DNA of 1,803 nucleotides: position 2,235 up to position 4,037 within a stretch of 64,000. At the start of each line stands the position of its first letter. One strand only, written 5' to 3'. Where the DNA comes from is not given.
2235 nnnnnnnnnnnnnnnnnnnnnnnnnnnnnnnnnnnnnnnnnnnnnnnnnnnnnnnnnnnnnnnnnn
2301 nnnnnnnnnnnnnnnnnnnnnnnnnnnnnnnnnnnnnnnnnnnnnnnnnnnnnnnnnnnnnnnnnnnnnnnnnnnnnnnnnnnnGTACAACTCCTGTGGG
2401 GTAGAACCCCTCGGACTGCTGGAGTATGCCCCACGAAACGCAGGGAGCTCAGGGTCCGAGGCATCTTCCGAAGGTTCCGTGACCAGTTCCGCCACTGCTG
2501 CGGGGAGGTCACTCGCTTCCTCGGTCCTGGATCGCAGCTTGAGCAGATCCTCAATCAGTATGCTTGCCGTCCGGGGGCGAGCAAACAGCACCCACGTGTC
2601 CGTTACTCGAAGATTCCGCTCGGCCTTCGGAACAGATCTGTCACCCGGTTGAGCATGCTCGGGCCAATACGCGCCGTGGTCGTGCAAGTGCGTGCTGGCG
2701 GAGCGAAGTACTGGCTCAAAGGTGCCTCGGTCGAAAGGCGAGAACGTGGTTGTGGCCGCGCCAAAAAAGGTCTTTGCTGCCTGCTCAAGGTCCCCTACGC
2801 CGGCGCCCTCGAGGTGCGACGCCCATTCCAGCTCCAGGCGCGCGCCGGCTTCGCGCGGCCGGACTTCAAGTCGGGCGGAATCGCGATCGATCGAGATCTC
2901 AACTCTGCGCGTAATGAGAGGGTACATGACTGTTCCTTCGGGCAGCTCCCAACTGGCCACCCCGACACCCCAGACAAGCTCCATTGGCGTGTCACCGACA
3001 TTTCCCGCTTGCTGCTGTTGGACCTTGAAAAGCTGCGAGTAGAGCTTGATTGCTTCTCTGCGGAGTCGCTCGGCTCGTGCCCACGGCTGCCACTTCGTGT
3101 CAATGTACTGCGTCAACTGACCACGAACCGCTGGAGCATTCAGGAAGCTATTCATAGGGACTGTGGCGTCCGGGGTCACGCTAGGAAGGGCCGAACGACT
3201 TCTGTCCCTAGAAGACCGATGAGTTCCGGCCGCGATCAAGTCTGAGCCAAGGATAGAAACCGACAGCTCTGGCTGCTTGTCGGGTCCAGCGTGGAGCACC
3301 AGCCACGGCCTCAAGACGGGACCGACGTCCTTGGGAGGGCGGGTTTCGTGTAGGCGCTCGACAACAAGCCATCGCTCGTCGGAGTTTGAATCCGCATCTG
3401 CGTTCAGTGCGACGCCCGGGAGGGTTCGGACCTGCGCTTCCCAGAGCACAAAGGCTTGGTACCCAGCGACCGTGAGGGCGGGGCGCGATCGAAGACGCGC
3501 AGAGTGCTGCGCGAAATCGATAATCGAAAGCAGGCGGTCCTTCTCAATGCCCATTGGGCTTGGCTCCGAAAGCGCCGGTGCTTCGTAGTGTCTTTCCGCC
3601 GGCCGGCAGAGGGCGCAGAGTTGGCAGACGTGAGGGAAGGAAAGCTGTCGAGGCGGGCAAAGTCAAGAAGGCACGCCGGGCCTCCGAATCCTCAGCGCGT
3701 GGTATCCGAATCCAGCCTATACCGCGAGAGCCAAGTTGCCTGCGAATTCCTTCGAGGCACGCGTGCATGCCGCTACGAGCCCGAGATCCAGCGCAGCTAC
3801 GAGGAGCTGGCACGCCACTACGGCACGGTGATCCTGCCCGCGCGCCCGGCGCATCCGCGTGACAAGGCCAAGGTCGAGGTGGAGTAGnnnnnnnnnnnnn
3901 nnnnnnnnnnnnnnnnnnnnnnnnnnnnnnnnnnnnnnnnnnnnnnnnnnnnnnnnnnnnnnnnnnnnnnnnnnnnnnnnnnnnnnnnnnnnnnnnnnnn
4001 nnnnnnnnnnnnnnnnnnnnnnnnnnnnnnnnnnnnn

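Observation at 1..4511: Decayed integrative island at tRNA-Glu carrying a giant SF1 helicase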

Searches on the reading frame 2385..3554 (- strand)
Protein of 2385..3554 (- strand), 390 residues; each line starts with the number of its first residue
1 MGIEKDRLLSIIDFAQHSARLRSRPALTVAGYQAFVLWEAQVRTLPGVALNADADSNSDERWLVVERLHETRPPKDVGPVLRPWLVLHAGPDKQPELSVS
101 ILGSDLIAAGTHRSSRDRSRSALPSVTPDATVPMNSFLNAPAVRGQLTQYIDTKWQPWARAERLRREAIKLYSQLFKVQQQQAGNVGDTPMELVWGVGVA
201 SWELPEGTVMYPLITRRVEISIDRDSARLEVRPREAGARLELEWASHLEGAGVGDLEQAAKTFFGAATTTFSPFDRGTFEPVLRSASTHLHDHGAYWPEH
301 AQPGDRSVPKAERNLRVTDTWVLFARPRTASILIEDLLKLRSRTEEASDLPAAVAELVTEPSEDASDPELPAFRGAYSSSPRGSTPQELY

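Call 52: search_solved_structures(query=window:2385-3554:-, max_evalue=10)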
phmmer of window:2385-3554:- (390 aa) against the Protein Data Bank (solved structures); distinct sequences matched with E-value up to 10: 0.

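Call 60: predict_structure(alignment_id=A2)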
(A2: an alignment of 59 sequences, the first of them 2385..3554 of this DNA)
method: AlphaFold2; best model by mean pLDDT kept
length: 390 residues; sequences in the alignment: 59
mean_pLDDT: 80.0   pTM: 0.71
mean pLDDT of the five models: 80.0, 79.8, 79.7, 76.5, 69.5
residues with pLDDT >= 90: 134; 70-90: 177; 50-70: 52; < 50: 27
segments of 3 or more residues with pLDDT < 50: 367-390
pLDDT, mean of each block of 10 residues (from residue 1): 77 71 70 87 89 61 93 90 92 94 93 85 89 92 95 96 95 93 66 89 85 90 92 80 68 79 72 77 89 85 77 89 80 70 82 73 49 34 35
secondary structure, 60 per line:
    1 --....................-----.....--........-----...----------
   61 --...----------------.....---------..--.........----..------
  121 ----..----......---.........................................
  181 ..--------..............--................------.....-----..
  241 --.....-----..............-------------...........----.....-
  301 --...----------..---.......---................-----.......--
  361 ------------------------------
elements in order: H3-22 H29-32 E35-38 H39-42 E48-50 E63-65 E100-102 H103-108 E131-133 H140-182 E191-204 E207-222 E229-233 H243-247 H253-266 H280-290 E321-327 H331-346 H352-358

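Call 63: fold_search(model_id=the predicted structure, library=pdb)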
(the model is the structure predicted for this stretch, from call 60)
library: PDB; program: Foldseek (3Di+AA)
matches with E <= 10: 369; with E <= 0.001: 0
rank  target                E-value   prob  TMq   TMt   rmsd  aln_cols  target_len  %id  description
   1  6dt7_B                6.5e-02  0.08  0.09  0.09  25.3       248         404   12  Bacteriophage N4 RNA polymerase II and DNA complex (released 2018-07-11)
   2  6hel_B                3.1e-01  0.06  0.12  0.11  15.1       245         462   11  Structure of human USP25 (released 2019-03-27)
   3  20yr_A                3.3e-01  0.05  0.08  0.04  15.7       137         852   14  R583A mutant of glycogen phosphorylase from Segatella copri (released 2026-02-18)
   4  1wtj_B                3.3e-01  0.04  0.10  0.11  15.4       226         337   11  Crystal Structure of delta1-piperideine-2-carboxylate reductase from Pseudomonas syringae pvar.tomato (released 2005-10-04)
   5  1wtj_A                5.3e-01  0.04  0.11  0.12  16.1       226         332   11  Crystal Structure of delta1-piperideine-2-carboxylate reductase from Pseudomonas syringae pvar.tomato (released 2005-10-04)
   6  2qnd_B                6.3e-01  0.02  0.06  0.11  15.8       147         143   10  Crystal Structure of the KH1-KH2 domains from human Fragile X Mental Retardation Protein (released 2007-11-06)
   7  9brq_a                7.0e-01  0.04  0.11  0.06  39.0       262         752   10  Intact V-ATPase State 3 and synaptophysin complex in mouse brain isolated synaptic vesicles (released 2024-06-19)
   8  3u6x_S                8.9e-01  0.06  0.08  0.21   7.5        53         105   13  Phage TP901-1 baseplate tripod (released 2012-07-04)
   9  3ljc                  9.4e-01  0.03  0.11  0.14  16.3       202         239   14  Crystal structure of Lon N-terminal domain. (released 2010-07-21)
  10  6sga_FS               1.1e+00  0.01  0.06  0.08  23.0       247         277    9  Body domain of the mt-SSU assemblosome from Trypanosoma brucei (released 2019-09-18)
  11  9ca6_A                1.2e+00  0.02  0.07  0.08  14.9       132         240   10  Rns Pocket Mutant - I14F/I17F (released 2025-06-25)
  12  7d4i_RT               1.2e+00  0.02  0.07  0.11  21.2       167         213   10  Cryo-EM structure of 90S small ribosomal precursors complex with the DEAH-box RNA helicase Dhr1 (State F) (released 2021-10-06)
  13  1cy4                  1.2e+00  0.02  0.09  0.07  20.2       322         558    9  COMPLEX OF E.COLI DNA TOPOISOMERASE I WITH 5'pTpTpTp3' (released 2000-03-08)
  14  7eku_B                1.2e+00  0.01  0.05  0.02  23.4       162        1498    7  Crystal Structure of the Candida Glabrata Glycogen Debranching Enzyme (W958A) (released 2022-04-13)
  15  2y8g_A                1.3e+00  0.02  0.07  0.15  15.8       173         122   10  Structure of the Ran-binding domain from human RanBP3 (E352A-R353V double mutant) (released 2011-02-16)
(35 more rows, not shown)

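Call 66: fold_search(model_id=the predicted structure, library=viral)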
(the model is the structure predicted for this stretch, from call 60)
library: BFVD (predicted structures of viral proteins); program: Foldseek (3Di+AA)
matches with E <= 10: 348; with E <= 0.001: 1
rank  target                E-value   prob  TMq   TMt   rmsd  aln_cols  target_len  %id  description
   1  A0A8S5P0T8            1.1e-04  1.00  0.24  0.22  13.6       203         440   16  AAA domain protein [Myoviridae sp. ctakU3]
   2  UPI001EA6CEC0         1.9e-02  0.21  0.11  0.19  14.7       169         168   10  (no name look-up for this kind of identifier)
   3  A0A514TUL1            3.2e-02  0.13  0.12  0.17  18.7       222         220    9  Uncharacterized protein [Aeromonas phage PS1]
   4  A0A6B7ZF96            4.8e-02  0.14  0.11  0.20  14.6       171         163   15  Uncharacterized protein [Klebsiella phage N1M2]
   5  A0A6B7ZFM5            9.6e-02  0.06  0.10  0.14  19.3       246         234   10  Uncharacterized protein [Klebsiella phage N1M2]
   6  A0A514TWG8            1.3e-01  0.10  0.12  0.17  17.4       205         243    7  Uncharacterized protein [Aeromonas phage D6]
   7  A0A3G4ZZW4            1.7e-01  0.08  0.08  0.13  18.8       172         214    9  Uncharacterized protein [Harvfovirus sp.]
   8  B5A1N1                1.9e-01  0.14  0.09  0.12   5.0        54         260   17  Major outer capsid protein mu1 (Fragment) [Skunk orthoreovirus]
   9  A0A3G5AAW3            1.9e-01  0.08  0.08  0.13  18.3       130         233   13  Uncharacterized protein [Hyperionvirus sp.]
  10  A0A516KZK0            2.6e-01  0.08  0.11  0.14  14.0       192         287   12  (no name in the UniProt tables at hand)
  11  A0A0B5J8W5            2.6e-01  0.04  0.10  0.09  19.4       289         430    9  Uncharacterized protein [Pandoravirus inopinatum]
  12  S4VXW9                2.7e-01  0.04  0.10  0.09  20.0       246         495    8  Uncharacterized protein [Pandoravirus salinus]
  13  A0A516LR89            3.1e-01  0.03  0.07  0.08  25.9       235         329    8  (no name in the UniProt tables at hand)
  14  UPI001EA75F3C         3.4e-01  0.06  0.13  0.17  20.8       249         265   10  (no name look-up for this kind of identifier)
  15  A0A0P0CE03            3.7e-01  0.12  0.09  0.32  11.8        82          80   12  (no name in the UniProt tables at hand)
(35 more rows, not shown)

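Call 80: search_protein_representatives(protein=window:2385-3554:-)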
Query: 390 residues. Proteins with E-value up to 0.001 (for the whole library): 953; up to 1e-10: 461; up to 1e-30: 168. The best 150 are listed.
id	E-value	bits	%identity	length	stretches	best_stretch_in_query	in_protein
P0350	3.2e-115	401.7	49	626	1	1-380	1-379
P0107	7.0e-110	384.1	50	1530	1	1-378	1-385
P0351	2.9e-108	378.8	48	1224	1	3-380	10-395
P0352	1.8e-95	336.7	43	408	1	3-355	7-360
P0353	1.4e-93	330.4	44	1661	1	4-386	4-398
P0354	1.5e-88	313.9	45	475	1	18-384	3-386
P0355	1.8e-86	307.1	39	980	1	1-376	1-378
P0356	2.4e-84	300.1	40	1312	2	1-266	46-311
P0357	3.3e-78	279.9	39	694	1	6-378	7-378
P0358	1.0e-68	248.6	41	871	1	3-377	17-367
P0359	1.1e-68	248.6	39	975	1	2-376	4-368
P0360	5.1e-68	246.4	42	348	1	111-377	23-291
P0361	1.7e-66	241.3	47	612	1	140-383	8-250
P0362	1.3e-64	235.2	37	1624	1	5-378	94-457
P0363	1.4e-64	235.0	37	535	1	2-376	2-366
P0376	3.9e-53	197.4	32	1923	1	4-378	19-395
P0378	1.6e-52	195.4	33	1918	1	5-378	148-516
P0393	1.1e-47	179.4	33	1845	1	5-377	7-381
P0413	1.0e-43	166.4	34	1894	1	8-364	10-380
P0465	2.7e-36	142.0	32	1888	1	4-366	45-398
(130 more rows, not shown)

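Call 82: search_protein_families(library=ncbifam, proteins=[P0376, P0378, P0413, P0465, P0393], max_evalue=1e-20)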
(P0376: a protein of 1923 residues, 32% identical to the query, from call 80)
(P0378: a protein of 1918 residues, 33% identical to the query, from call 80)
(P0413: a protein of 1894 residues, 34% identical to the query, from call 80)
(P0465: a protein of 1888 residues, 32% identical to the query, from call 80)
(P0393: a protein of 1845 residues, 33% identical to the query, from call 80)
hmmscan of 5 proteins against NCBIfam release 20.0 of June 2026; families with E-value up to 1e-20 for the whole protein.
P0376 (1923 aa): 3 families
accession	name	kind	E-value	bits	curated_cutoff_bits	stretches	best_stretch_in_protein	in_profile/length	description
NF058533.1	antiphage_ProA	equivalog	5.2e-82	276.1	1500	1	424-1510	654-1705/1903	anti-phage protein ProA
NF042953.1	Hhe_antiphage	equivalog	2.1e-52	177.9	2000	1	1099-1509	1258-1681/1797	DUF4011 domain-containing anti-phage protein Hhe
TIGR00376.1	TIGR00376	hypoth_equivalog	3.3e-21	75.4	348.9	0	435-475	175-215/639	IGHMBP2 family helicase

P0378 (1918 aa): 3 families
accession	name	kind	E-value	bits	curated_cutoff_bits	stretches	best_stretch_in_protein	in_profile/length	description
NF058533.1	antiphage_ProA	equivalog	8.9e-68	228.9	1500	1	1139-1685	1200-1759/1903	anti-phage protein ProA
NF042953.1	Hhe_antiphage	equivalog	7.6e-47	159.5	2000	1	1201-1659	1243-1715/1797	DUF4011 domain-containing anti-phage protein Hhe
TIGR00376.1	TIGR00376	hypoth_equivalog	2.3e-21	75.9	348.9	0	538-590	160-213/639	IGHMBP2 family helicase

P0413 (1894 aa): 3 families
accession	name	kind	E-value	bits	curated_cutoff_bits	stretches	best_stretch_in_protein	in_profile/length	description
NF058533.1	antiphage_ProA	equivalog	2.2e-64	217.7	1500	1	417-1608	652-1797/1903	anti-phage protein ProA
NF042953.1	Hhe_antiphage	equivalog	3.4e-44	150.7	2000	1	1088-1548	1251-1721/1797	DUF4011 domain-containing anti-phage protein Hhe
TIGR00376.1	TIGR00376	hypoth_equivalog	7.1e-26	90.8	348.9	0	413-545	157-281/639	IGHMBP2 family helicase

P0465 (1888 aa): 3 families
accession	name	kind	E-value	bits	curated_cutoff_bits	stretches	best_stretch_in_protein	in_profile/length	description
NF058533.1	antiphage_ProA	equivalog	1.4e-85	288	1500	1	423-1528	638-1705/1903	anti-phage protein ProA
NF042953.1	Hhe_antiphage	equivalog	3.8e-58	197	2000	1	1106-1531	1247-1685/1797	DUF4011 domain-containing anti-phage protein Hhe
NF040671.1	PLuB_AAA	exception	7.4e-22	76.6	999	0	1141-1389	963-1228/1256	PLuB system helicase-like protein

P0393 (1845 aa): 3 families
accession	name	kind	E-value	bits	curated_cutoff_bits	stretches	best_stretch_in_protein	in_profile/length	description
NF058533.1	antiphage_ProA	equivalog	9.2e-87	291.9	1500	1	395-1823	638-1903/1903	anti-phage protein ProA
NF042953.1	Hhe_antiphage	equivalog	3.3e-61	207.1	2000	1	1090-1557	1259-1738/1797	DUF4011 domain-containing anti-phage protein Hhe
TIGR00376.1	TIGR00376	hypoth_equivalog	8.6e-22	77.3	348.9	0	408-469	160-222/639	IGHMBP2 family helicase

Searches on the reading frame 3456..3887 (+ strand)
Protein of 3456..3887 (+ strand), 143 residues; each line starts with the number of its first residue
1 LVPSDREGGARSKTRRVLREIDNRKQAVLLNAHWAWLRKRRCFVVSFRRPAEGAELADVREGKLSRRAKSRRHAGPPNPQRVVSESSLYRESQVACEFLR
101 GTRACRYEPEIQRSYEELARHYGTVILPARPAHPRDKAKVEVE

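Call 6: search_protein_families(library=pfam, proteins=[window:3456-3887:+], max_evalue=0.01)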
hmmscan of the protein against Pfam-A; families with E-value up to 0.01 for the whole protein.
window:3456-3887:+ (143 aa): 1 family
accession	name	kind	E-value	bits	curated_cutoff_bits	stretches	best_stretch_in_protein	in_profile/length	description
PF15203.11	TMEM95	-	0.0097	16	27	0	12-41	50-79/151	TMEM95 family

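Call 13: search_protein_families(library=ncbifam, proteins=[window:3456-3887:+], max_evalue=0.1)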
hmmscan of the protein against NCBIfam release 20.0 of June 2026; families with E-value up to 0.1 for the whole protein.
window:3456-3887:+ (143 aa): 1 family
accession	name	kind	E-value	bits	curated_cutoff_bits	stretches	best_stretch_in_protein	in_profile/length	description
NF033546.1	transpos_IS21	equivalog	1.2e-10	41.4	160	1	102-142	191-232/294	IS21 family transposase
